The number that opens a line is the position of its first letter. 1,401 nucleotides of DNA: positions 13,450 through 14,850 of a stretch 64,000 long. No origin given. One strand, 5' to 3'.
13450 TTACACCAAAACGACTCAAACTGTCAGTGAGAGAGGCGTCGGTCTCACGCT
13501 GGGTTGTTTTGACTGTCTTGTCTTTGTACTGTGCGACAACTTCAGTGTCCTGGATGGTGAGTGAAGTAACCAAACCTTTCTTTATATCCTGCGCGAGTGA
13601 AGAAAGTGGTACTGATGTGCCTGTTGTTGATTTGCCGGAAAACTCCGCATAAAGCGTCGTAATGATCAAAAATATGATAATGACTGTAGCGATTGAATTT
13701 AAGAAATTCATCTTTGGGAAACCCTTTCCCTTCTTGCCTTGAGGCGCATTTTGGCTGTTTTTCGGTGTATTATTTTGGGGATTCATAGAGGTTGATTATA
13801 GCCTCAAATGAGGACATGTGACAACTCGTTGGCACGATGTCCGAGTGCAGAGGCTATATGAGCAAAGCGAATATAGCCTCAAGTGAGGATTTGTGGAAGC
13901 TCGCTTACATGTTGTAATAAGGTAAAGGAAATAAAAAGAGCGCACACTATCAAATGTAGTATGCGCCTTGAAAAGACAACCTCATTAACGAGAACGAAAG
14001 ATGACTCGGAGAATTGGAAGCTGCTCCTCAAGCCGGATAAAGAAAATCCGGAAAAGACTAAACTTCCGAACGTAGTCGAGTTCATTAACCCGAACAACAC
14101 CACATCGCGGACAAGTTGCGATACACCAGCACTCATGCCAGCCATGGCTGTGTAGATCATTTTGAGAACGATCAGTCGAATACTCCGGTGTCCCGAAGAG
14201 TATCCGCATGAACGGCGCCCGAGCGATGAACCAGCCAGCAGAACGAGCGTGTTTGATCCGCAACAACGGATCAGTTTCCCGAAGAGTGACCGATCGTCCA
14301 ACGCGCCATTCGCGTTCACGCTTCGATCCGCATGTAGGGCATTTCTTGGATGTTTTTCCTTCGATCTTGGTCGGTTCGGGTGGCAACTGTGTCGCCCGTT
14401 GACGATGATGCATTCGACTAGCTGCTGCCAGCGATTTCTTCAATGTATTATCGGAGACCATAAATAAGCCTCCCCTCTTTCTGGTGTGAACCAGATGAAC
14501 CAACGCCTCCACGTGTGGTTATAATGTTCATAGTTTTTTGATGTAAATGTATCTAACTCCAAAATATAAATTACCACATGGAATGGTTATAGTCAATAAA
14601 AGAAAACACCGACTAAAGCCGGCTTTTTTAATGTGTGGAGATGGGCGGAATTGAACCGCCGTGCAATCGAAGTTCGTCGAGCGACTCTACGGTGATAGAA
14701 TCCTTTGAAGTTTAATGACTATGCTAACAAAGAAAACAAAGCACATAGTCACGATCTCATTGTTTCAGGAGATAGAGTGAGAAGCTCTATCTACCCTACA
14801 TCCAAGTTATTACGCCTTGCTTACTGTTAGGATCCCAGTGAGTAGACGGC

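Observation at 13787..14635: GC-rich, repeat-containing 0.85-kb spacer between ftsH and the 3' end of ssrA, with overlapping ORFs on both strands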

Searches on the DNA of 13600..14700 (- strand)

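Call 7: search_rna_families(source=window, start=13600, end=14700, threshold=evalue, max_evalue=10)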
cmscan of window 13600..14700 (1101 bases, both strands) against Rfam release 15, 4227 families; matches with E-value up to 10: 7.
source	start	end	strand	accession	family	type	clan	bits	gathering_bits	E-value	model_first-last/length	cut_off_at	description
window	14633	14700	-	RF00023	tmRNA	Gene;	CL00001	26.9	47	9.8e-09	306-374/374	5'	transfer-messenger RNA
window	13928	13992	-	RF04312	trpB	Cis-reg;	-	22.4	59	2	1-107/107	no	trpB ncRNA motif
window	14595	14661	-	RF01772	rnk_pseudo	Cis-reg; leader;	-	18.2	55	3.1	1-108/108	no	Pseudomonas rnk leader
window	13929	13995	-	RF02892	SR6_antitoxin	Gene; antisense;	-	17.2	55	6.2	1-104/104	no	Bacillus SR6 antitoxin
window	14469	14660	-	RF04321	tmRNA_permuted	Gene;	-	16.9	47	0.5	36-93/213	no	permuted transfer-messenger RNA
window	14635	14690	+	RF04354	Plastid-ycf2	Cis-reg;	-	16.6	65.7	2.9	1-75/75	no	Plastid-ycf2 5UTR RNA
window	13866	13966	-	RF03051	RAGATH-26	Gene; sRNA;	-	14.9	86.3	9.9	1-76/76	no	RAGATH-26 RNA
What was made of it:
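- On Rfam RNA families (RNase P, 6S and others): Apart from ssrA itself, no hit reaches half of its family's gathering score, and all have E of 0.5 or worse (call 7).
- Not an RNA: Rfam finds nothing at E<=10 (call 7). cmscan of 13600-14700 against 4227 Rfam families at E<=10 gives only noise (call 7).
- Tried and rejected: An Rfam scan of the interval at E<=10 gave only noise (call 7).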

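Call 75: build_rna_model(alignment_id=A4)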
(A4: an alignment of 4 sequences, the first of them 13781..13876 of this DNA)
Model R1 built from alignment A4 (4 sequences, 104 columns); structure: RNAalifold consensus.
model positions 97; base pairs 22; branch points 0; effective number of sequences 1.3; information 0.591 bits per position. Calibrated on 0.2 Mb of random sequence (short: E-values are rough).
structure used (alignment columns):
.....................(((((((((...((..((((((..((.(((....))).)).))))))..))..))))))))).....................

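Call 76: search_with_rna_model(model_id=R1, source=window, max_evalue=1, filters=off)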
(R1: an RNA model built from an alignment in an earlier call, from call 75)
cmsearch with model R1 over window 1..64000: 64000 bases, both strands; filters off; matches with E-value up to 1: 2.
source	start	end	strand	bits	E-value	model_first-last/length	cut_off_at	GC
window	13778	13875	-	110.5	1.3e-24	1-97/97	no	0.45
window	13797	13858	+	16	0.23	18-79/97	no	0.48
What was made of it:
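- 13787..13876 (-): Hairpin-plus-promoter module directly in front of ftsH. The 62-nt hairpin spans 13858-13797. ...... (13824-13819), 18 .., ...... (13800-13795) lies in its 3' half. The -10 ends 8 nt before the ftsH ATG, so the mRNA is probably leaderless. The covariance model finds it nowhere else in the window (call 76).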

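Call 78: search_with_rna_model(model_id=R1, sources=[L001, L002, L003, L004, L005, L006, L007, L008, L009, L010, L011, L012, L013, L014, L015, L016, L017, L018, L019, L020, L021, L022, L023, L024, L025, L026, L027, L028, L029, L030, L031, L032, L033, L034, L035, L036, L037, L038, L039, L040, L041, L042, L043, L044, L045, L046, L047, L048, L049, L050, L051, L052, L053, L054, L055, L056, L057, L058, L059, L060, L061, L062, L063, L064, L065, L066, L067, L068, L069, L070, L071, L072, L073, L074, L075, L076, L077, L078, L079, L080, L081, L082, L083, L084, L085, L086, L087, L088, L089, L090, L091, L092, L093, L094, L095, L096, L097], max_evalue=1, show_alignments=0)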
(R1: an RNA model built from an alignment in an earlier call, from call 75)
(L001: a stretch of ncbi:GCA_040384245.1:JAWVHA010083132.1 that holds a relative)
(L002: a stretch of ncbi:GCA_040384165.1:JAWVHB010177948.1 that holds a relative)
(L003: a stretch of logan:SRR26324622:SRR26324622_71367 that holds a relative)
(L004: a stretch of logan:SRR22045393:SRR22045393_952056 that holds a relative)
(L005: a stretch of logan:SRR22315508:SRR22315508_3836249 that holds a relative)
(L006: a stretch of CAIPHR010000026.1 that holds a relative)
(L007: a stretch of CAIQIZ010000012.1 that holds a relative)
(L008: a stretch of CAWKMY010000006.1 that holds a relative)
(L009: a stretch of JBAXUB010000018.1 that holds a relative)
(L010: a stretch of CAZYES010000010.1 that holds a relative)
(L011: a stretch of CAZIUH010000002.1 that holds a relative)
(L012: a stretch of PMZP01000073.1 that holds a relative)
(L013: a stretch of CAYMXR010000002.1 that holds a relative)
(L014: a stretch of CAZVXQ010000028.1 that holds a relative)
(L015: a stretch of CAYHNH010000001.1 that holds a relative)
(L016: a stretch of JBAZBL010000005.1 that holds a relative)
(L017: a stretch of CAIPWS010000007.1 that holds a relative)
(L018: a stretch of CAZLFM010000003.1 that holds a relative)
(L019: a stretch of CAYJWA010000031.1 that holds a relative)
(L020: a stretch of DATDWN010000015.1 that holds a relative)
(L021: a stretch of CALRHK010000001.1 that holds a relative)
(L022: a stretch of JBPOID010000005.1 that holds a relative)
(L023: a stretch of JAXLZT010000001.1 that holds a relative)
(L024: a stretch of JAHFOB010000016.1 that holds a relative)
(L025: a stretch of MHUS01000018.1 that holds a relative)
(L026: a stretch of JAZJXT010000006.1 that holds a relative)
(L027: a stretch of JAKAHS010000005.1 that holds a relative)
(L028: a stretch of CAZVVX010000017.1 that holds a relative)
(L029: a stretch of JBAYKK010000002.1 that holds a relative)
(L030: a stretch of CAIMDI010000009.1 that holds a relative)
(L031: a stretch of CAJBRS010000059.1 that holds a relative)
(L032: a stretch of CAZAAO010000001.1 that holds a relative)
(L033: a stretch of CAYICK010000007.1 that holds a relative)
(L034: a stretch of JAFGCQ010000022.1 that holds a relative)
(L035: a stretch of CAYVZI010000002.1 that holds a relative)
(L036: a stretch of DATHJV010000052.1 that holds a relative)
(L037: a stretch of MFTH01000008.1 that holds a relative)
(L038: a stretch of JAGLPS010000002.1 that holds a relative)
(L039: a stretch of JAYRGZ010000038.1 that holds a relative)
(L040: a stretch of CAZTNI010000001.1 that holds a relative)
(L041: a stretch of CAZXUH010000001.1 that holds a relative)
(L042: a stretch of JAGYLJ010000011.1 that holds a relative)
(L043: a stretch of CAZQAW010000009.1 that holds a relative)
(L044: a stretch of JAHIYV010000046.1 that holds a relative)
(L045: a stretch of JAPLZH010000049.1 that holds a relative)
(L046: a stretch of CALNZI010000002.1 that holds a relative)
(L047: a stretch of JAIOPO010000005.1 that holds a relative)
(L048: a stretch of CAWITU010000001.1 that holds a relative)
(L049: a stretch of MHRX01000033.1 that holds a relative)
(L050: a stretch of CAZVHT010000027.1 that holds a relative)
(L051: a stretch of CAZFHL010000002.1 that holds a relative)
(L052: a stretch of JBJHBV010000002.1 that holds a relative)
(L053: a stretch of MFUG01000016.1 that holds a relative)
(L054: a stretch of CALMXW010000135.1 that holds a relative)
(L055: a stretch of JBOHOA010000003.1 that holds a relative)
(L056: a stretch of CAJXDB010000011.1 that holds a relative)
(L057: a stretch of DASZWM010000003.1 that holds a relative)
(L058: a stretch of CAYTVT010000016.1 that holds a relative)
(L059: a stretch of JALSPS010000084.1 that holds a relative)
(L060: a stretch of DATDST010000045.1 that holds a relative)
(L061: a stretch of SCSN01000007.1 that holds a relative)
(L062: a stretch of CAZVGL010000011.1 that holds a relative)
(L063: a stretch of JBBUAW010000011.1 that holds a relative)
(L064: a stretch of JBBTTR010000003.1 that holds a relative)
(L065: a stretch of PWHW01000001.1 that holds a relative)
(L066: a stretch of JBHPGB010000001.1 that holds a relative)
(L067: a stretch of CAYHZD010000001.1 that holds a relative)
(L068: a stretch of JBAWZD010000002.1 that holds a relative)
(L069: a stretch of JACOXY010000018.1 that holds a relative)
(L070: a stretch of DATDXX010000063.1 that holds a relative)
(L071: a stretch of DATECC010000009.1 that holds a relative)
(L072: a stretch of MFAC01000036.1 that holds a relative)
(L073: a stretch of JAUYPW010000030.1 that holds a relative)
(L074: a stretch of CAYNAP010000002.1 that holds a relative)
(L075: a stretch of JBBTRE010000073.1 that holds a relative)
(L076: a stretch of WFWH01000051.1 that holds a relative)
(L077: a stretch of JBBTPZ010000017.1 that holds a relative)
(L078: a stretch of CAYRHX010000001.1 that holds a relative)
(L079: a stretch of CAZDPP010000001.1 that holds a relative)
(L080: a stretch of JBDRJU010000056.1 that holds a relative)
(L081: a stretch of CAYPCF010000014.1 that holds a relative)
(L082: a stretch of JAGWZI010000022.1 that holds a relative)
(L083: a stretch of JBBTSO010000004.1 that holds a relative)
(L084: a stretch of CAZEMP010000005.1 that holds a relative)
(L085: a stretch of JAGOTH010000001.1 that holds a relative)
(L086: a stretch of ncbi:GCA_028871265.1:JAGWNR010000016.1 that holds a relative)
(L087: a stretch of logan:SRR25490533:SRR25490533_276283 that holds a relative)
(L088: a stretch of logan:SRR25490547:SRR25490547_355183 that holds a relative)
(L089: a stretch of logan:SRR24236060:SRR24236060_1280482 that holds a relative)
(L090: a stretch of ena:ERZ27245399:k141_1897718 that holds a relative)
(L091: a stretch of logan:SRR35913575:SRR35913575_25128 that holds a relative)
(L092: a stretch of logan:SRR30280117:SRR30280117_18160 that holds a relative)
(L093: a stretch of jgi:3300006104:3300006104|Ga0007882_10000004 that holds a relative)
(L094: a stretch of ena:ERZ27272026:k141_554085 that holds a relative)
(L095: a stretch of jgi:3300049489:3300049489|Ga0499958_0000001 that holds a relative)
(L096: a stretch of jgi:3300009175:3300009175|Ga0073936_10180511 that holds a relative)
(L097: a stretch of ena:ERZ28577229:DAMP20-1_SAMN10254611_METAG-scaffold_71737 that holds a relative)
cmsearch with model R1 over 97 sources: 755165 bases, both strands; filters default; matches with E-value up to 1: 15.
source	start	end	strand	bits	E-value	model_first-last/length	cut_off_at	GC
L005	787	884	+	110.5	1.5e-23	1-97/97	no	0.45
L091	729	825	+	110.2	1.8e-23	1-97/97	no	0.44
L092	729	825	+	110.2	1.8e-23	1-97/97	no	0.44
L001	1878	1976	+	105.1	3.3e-22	1-97/97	no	0.39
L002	1023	1121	+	105.1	3.3e-22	1-97/97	no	0.39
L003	932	1020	+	96.3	4.6e-20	1-97/97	no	0.44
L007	1024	1121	+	79.9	5e-16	1-97/97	no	0.38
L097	596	699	+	51.2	5.8e-09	1-97/97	no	0.34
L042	4640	4753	+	32.4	0.00025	1-97/97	no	0.26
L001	1803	1899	-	30.7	0.00065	1-97/97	no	0.42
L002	948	1044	-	30.7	0.00065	1-97/97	no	0.42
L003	932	1028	-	30.7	0.00065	1-97/97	no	0.42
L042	4831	4907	+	26.5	0.0072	18-80/97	no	0.25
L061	6197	6290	-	24.7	0.02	1-97/97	no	0.46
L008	6964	7058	+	19.9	0.29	1-97/97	no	0.36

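Call 91: search_rna_families(source=L098, start=2000, end=2214, threshold=evalue, max_evalue=0.1)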
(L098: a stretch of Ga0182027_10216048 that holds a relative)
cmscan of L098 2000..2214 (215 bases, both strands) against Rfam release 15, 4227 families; matches with E-value up to 0.1: 0.
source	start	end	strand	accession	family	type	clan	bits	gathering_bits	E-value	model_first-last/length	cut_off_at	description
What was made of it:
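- Tried and rejected: Rfam gave no match, so this is unconfirmed (call 91).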

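Call 106: search_with_rna_model(model_id=R1, sources=[window, L001, L091, L007, L097, L042], max_evalue=0.05, filters=off, make_alignment=true)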
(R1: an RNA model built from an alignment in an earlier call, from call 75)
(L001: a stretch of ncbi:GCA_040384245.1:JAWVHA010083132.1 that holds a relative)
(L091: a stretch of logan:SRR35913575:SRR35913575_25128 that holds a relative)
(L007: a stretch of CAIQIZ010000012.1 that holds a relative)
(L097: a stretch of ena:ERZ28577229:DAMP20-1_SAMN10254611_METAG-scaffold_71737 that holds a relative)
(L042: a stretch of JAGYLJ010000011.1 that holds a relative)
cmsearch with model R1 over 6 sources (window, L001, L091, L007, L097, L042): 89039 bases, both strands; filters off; matches with E-value up to 0.05: 9.
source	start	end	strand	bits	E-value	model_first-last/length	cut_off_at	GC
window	13778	13875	-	110.5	1.8e-24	1-97/97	no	0.45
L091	729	825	+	110.2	2.1e-24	1-97/97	no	0.44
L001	1878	1976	+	105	3.9e-23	1-97/97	no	0.39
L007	1024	1121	+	79.9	5.9e-17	1-97/97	no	0.38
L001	1803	1877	+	68.2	4.6e-14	1-97/97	no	0.47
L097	596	699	+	51.2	7e-10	1-97/97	no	0.34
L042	4640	4753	+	32.4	3e-05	1-97/97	no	0.26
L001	1803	1899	-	30.7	7.8e-05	1-97/97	no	0.42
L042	4831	4907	+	26.4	0.00085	18-80/97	no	0.25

Alignment A9: 9 matches aligned to the model, 121 columns, each read 5' to 3' on its own strand. Consensus structure (alignment columns), stored with it:
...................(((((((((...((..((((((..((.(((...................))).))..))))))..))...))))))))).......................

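Call 108: build_rna_model(alignment_id=A9)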
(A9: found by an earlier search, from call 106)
Model R2 built from alignment A9 (9 sequences, 121 columns); structure: stored with the alignment.
model positions 97; base pairs 22; branch points 0; effective number of sequences 2.41; information 0.59 bits per position. Calibrated on 0.2 Mb of random sequence (short: E-values are rough).
structure used (alignment columns):
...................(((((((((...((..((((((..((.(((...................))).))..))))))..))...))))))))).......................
